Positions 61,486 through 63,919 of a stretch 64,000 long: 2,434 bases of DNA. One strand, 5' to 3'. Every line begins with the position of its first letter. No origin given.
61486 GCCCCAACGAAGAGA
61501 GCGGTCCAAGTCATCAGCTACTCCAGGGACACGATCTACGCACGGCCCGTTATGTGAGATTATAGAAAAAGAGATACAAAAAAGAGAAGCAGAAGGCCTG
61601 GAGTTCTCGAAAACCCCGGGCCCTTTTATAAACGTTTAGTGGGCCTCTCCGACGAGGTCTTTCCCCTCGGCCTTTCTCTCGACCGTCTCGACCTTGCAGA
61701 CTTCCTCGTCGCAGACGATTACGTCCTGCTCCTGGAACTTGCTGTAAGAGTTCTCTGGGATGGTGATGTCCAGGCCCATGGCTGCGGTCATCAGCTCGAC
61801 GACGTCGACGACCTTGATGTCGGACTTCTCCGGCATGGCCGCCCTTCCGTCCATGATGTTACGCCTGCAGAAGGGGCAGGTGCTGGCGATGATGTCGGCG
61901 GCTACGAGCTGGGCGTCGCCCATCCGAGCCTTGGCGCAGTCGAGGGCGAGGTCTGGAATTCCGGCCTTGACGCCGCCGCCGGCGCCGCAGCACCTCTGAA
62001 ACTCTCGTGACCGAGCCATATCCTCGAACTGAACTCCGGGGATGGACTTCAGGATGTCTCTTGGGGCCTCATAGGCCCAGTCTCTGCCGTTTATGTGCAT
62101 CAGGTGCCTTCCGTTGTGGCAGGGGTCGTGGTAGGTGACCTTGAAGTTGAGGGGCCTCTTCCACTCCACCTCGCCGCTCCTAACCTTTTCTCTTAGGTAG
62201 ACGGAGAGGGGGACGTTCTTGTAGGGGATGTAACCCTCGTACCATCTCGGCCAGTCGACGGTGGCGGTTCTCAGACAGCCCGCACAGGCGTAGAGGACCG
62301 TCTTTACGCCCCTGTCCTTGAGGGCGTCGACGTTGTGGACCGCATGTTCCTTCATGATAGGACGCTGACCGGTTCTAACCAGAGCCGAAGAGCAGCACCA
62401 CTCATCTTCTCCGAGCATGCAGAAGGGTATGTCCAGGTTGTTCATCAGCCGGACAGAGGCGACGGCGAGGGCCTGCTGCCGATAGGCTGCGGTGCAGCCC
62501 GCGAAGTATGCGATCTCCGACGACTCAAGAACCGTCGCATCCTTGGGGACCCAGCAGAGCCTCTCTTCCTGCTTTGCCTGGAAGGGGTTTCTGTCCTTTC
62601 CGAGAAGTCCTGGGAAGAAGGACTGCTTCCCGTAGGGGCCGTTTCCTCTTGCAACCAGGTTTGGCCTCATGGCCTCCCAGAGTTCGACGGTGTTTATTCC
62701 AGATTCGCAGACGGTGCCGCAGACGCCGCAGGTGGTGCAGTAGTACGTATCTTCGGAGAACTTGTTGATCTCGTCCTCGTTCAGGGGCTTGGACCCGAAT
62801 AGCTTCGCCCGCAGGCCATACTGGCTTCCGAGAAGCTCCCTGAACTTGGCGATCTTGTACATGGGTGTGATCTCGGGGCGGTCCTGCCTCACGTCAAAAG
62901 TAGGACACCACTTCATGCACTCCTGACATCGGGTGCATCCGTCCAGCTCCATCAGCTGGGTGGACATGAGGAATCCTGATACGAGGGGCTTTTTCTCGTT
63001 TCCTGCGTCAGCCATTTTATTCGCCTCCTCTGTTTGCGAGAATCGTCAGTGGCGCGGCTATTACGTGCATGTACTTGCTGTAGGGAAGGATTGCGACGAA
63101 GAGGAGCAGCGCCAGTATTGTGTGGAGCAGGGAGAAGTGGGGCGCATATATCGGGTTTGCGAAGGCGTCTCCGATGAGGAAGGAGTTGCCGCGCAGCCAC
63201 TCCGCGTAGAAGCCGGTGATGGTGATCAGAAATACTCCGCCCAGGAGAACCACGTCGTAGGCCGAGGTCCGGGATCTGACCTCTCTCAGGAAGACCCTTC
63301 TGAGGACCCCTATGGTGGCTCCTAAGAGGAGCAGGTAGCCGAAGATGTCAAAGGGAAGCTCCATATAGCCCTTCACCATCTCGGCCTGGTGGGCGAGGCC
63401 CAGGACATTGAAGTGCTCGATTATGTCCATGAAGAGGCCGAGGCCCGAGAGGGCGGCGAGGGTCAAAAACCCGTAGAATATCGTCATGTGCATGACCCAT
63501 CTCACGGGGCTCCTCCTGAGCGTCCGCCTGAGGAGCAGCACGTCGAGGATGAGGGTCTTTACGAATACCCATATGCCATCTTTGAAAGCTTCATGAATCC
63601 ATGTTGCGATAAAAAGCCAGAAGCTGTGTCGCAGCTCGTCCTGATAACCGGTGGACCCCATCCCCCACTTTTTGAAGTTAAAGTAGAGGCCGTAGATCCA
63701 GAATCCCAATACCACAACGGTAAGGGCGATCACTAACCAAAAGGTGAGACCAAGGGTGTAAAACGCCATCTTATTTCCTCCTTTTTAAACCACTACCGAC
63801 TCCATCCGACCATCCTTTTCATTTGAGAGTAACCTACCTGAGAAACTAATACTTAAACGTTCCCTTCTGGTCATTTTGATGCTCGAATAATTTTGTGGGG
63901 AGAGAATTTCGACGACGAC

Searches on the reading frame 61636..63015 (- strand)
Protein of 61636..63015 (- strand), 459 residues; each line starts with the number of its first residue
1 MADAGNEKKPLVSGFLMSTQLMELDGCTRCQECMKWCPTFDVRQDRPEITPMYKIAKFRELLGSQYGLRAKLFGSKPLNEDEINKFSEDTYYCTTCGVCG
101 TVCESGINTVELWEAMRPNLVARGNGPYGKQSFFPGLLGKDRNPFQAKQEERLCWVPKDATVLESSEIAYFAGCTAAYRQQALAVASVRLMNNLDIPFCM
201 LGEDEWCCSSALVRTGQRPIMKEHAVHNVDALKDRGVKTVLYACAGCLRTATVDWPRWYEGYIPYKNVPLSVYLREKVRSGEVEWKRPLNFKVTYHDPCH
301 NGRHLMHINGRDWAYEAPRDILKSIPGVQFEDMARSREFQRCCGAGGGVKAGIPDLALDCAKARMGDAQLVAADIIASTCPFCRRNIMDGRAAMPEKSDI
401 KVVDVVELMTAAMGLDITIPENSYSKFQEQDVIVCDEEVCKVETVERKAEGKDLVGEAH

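Call 30: search_protein_families(library=pfam, proteins=[window:61636-63015:-], max_evalue=0.001)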
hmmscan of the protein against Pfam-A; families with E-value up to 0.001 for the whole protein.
window:61636-63015:- (459 aa): 4 families
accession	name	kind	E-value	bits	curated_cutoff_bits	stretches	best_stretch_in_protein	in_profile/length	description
PF02754.22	CCG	-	2.2e-28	98.6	20.6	2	293-387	1-84/85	Cysteine-rich domain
PF13183.11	Fer4_8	-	2e-09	38.3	27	1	23-107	1-68/68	4Fe-4S dicluster domain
PF13534.11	Fer4_17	-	1.4e-07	32.4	22.2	1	27-108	2-61/61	4Fe-4S dicluster domain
PF13237.11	Fer4_10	-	1.6e-05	25.2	25.5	1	23-103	5-52/53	4Fe-4S dicluster domain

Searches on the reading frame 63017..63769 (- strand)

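Call 30: search_protein_families(library=pfam, proteins=[window:63017-63769:-], max_evalue=0.001)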
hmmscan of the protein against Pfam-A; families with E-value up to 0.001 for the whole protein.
window:63017-63769:- (250 aa): 1 family
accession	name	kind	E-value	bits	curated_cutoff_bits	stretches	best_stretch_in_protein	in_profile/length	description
PF02665.19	Nitrate_red_gam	-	0.00021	21.4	22.9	0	142-245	93-208/217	Nitrate reductase gamma subunit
